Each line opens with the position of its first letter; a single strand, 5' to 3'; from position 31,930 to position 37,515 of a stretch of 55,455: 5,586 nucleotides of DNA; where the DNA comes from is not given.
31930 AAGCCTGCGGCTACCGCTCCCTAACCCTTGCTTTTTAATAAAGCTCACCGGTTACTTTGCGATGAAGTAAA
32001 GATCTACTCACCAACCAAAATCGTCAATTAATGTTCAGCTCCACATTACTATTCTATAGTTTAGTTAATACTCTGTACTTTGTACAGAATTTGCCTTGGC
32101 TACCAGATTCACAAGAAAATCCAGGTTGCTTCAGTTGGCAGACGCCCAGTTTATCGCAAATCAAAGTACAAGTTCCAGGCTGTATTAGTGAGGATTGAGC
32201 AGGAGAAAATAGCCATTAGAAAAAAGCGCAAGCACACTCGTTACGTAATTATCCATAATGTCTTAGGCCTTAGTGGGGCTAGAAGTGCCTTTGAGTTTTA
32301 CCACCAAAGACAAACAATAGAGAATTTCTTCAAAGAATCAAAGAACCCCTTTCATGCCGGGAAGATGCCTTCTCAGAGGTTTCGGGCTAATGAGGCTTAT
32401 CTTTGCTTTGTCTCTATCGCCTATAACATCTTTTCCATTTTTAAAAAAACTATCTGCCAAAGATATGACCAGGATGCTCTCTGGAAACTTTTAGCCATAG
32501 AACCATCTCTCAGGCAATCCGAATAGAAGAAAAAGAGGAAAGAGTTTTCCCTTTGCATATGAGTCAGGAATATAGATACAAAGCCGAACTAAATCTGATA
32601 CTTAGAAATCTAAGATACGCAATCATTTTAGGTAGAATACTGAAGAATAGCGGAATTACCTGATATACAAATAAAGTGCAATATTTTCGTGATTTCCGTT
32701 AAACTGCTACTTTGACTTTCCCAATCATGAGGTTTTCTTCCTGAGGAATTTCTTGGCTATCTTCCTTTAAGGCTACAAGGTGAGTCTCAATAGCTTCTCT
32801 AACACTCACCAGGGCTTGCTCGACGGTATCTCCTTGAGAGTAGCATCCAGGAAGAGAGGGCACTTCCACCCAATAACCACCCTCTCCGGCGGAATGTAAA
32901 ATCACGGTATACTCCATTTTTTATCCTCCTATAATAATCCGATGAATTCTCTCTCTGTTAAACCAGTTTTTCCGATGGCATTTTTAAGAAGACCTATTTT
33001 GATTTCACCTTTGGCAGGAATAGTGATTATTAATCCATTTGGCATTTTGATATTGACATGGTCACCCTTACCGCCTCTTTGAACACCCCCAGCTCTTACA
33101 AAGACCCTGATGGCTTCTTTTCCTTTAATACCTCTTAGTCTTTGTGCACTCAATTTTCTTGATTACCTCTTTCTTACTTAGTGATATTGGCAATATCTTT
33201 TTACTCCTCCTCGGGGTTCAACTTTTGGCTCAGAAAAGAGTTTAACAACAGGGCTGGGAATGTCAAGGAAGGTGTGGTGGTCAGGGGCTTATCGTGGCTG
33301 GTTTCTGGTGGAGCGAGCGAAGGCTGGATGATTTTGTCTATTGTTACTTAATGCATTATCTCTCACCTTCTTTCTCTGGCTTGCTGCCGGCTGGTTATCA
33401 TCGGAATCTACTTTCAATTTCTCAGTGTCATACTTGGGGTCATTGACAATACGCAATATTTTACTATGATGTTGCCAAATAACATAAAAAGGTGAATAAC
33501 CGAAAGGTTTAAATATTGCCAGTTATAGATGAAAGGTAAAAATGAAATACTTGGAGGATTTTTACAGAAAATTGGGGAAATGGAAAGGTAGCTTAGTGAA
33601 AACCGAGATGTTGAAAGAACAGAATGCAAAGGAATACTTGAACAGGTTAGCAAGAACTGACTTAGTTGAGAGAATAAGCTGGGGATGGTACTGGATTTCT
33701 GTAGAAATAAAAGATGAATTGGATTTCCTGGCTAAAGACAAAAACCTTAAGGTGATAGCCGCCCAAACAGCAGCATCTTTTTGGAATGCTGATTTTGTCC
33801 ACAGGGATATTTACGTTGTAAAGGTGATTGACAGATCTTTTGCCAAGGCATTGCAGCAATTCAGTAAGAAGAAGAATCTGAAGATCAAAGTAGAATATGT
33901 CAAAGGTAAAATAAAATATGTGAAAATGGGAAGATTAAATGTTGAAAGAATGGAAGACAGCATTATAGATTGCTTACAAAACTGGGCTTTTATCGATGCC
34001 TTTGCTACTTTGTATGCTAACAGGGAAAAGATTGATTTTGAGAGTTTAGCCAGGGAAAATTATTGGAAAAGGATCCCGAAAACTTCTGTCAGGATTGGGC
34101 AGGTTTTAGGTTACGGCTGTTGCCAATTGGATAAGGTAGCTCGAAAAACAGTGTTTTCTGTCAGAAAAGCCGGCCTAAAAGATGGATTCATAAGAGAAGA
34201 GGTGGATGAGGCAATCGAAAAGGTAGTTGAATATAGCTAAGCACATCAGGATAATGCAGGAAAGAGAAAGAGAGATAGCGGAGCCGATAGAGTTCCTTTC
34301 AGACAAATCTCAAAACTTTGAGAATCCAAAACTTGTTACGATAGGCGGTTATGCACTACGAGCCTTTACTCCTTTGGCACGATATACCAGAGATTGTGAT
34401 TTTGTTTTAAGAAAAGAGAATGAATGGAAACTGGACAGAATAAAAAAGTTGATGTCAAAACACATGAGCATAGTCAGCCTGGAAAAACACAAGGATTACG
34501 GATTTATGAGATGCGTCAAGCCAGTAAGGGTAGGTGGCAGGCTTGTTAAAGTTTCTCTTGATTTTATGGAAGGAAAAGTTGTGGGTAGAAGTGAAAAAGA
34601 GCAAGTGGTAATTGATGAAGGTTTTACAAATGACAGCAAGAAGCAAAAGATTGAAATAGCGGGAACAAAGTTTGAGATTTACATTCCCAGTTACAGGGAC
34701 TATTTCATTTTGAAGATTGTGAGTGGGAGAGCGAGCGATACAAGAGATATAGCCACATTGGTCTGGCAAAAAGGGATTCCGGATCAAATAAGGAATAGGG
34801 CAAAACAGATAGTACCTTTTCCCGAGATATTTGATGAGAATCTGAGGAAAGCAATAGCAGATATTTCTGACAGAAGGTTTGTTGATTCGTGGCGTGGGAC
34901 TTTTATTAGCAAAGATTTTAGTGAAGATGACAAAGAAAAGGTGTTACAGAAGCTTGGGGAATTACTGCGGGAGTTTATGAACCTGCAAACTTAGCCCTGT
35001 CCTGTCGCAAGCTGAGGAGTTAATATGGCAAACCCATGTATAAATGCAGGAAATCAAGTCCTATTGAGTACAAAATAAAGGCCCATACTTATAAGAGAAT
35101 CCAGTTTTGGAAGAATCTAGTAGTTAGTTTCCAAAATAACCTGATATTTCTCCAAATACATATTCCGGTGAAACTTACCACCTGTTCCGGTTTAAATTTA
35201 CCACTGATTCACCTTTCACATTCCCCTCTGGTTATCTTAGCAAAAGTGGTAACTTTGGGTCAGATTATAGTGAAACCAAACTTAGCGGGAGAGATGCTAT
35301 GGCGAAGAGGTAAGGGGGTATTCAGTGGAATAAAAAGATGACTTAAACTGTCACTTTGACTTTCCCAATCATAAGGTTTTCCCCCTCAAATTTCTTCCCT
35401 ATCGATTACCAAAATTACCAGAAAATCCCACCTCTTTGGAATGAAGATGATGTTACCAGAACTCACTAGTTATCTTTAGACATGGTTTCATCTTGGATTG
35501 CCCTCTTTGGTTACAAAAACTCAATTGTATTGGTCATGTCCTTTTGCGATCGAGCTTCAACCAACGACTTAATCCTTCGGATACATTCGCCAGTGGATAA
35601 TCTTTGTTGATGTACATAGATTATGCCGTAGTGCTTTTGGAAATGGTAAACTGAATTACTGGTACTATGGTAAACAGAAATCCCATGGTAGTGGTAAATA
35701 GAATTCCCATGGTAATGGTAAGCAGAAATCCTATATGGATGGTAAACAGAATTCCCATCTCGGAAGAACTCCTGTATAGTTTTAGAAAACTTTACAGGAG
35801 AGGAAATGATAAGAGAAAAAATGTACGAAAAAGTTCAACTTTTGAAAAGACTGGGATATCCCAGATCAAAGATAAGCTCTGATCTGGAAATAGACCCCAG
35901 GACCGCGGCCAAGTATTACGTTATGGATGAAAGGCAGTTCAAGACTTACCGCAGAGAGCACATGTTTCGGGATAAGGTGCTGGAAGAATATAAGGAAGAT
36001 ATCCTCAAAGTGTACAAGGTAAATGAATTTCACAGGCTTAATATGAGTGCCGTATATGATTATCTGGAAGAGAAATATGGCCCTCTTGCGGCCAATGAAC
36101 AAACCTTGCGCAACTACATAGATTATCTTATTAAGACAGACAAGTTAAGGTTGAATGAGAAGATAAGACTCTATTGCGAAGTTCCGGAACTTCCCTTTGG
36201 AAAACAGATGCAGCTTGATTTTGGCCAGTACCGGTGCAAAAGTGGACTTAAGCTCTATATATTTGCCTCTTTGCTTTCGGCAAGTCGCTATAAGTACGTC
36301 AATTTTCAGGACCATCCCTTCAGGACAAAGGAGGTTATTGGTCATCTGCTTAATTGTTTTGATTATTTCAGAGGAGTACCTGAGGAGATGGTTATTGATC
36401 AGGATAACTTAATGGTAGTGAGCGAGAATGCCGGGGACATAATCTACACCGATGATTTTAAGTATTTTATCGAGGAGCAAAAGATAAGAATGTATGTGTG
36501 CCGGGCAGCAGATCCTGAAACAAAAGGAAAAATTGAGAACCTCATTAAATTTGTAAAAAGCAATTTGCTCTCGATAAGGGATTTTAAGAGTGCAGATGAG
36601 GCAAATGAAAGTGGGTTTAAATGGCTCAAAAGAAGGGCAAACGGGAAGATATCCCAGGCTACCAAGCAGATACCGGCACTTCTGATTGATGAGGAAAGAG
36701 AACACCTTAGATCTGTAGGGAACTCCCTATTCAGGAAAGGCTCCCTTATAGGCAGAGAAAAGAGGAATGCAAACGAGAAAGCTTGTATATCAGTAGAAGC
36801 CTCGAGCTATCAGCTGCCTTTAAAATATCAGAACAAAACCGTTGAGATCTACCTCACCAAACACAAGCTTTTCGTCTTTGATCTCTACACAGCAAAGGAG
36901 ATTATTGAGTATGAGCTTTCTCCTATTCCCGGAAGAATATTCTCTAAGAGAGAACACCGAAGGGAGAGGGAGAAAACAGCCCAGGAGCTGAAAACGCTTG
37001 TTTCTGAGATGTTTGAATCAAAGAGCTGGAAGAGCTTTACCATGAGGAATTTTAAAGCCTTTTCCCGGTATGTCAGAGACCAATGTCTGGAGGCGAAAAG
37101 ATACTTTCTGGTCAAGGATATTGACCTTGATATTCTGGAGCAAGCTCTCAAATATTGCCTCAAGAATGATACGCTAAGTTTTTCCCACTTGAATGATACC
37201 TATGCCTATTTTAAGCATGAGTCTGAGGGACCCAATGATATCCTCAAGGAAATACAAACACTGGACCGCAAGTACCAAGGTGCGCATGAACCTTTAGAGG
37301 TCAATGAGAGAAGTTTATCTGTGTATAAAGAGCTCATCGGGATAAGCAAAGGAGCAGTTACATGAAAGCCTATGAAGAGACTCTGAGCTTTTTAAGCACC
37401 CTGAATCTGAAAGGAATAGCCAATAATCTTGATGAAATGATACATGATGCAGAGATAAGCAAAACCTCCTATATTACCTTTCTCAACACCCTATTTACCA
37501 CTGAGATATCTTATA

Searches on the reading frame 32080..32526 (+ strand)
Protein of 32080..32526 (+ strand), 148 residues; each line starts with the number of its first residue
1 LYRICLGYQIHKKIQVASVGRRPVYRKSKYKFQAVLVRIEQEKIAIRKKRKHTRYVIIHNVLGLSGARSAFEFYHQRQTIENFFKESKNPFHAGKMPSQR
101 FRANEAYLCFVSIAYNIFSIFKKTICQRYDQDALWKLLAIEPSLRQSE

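Call 56: search_protein_families(library=pfam, proteins=[window:32080-32526:+], max_evalue=0.001)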
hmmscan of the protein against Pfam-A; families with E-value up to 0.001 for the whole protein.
window:32080-32526:+ (148 aa): 2 families
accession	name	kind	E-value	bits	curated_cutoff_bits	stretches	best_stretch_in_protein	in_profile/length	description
PF13701.12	DDE_Tnp_1_4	-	4.9e-12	45.2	34.7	1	42-127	291-379/435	Transposase DDE domain group 1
PF01609.27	DDE_Tnp_1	-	6.6e-09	36.3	23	1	41-117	115-200/200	Transposase DDE domain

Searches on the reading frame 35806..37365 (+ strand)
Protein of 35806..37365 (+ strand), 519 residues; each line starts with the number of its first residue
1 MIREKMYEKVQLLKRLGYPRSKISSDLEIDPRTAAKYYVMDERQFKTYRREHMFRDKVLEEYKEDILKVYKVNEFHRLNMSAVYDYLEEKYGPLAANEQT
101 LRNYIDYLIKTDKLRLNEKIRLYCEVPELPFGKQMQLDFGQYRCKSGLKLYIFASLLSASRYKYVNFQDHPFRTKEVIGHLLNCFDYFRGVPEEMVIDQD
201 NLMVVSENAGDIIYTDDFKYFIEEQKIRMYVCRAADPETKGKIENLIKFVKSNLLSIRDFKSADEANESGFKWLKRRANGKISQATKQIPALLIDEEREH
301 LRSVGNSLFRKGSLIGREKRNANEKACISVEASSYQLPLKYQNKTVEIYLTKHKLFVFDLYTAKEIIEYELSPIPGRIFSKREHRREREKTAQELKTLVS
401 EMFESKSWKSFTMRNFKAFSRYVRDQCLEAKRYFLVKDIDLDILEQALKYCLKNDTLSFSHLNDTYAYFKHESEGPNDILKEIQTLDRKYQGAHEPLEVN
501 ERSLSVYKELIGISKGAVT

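Call 56: search_protein_families(library=pfam, proteins=[window:35806-37365:+], max_evalue=0.001)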
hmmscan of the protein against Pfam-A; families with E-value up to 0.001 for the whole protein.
window:35806-37365:+ (519 aa): 1 family
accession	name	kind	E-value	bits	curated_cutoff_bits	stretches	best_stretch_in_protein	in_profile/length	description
PF00665.32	rve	-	3.6e-05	24.4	32.6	1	133-237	6-102/102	Integrase core domain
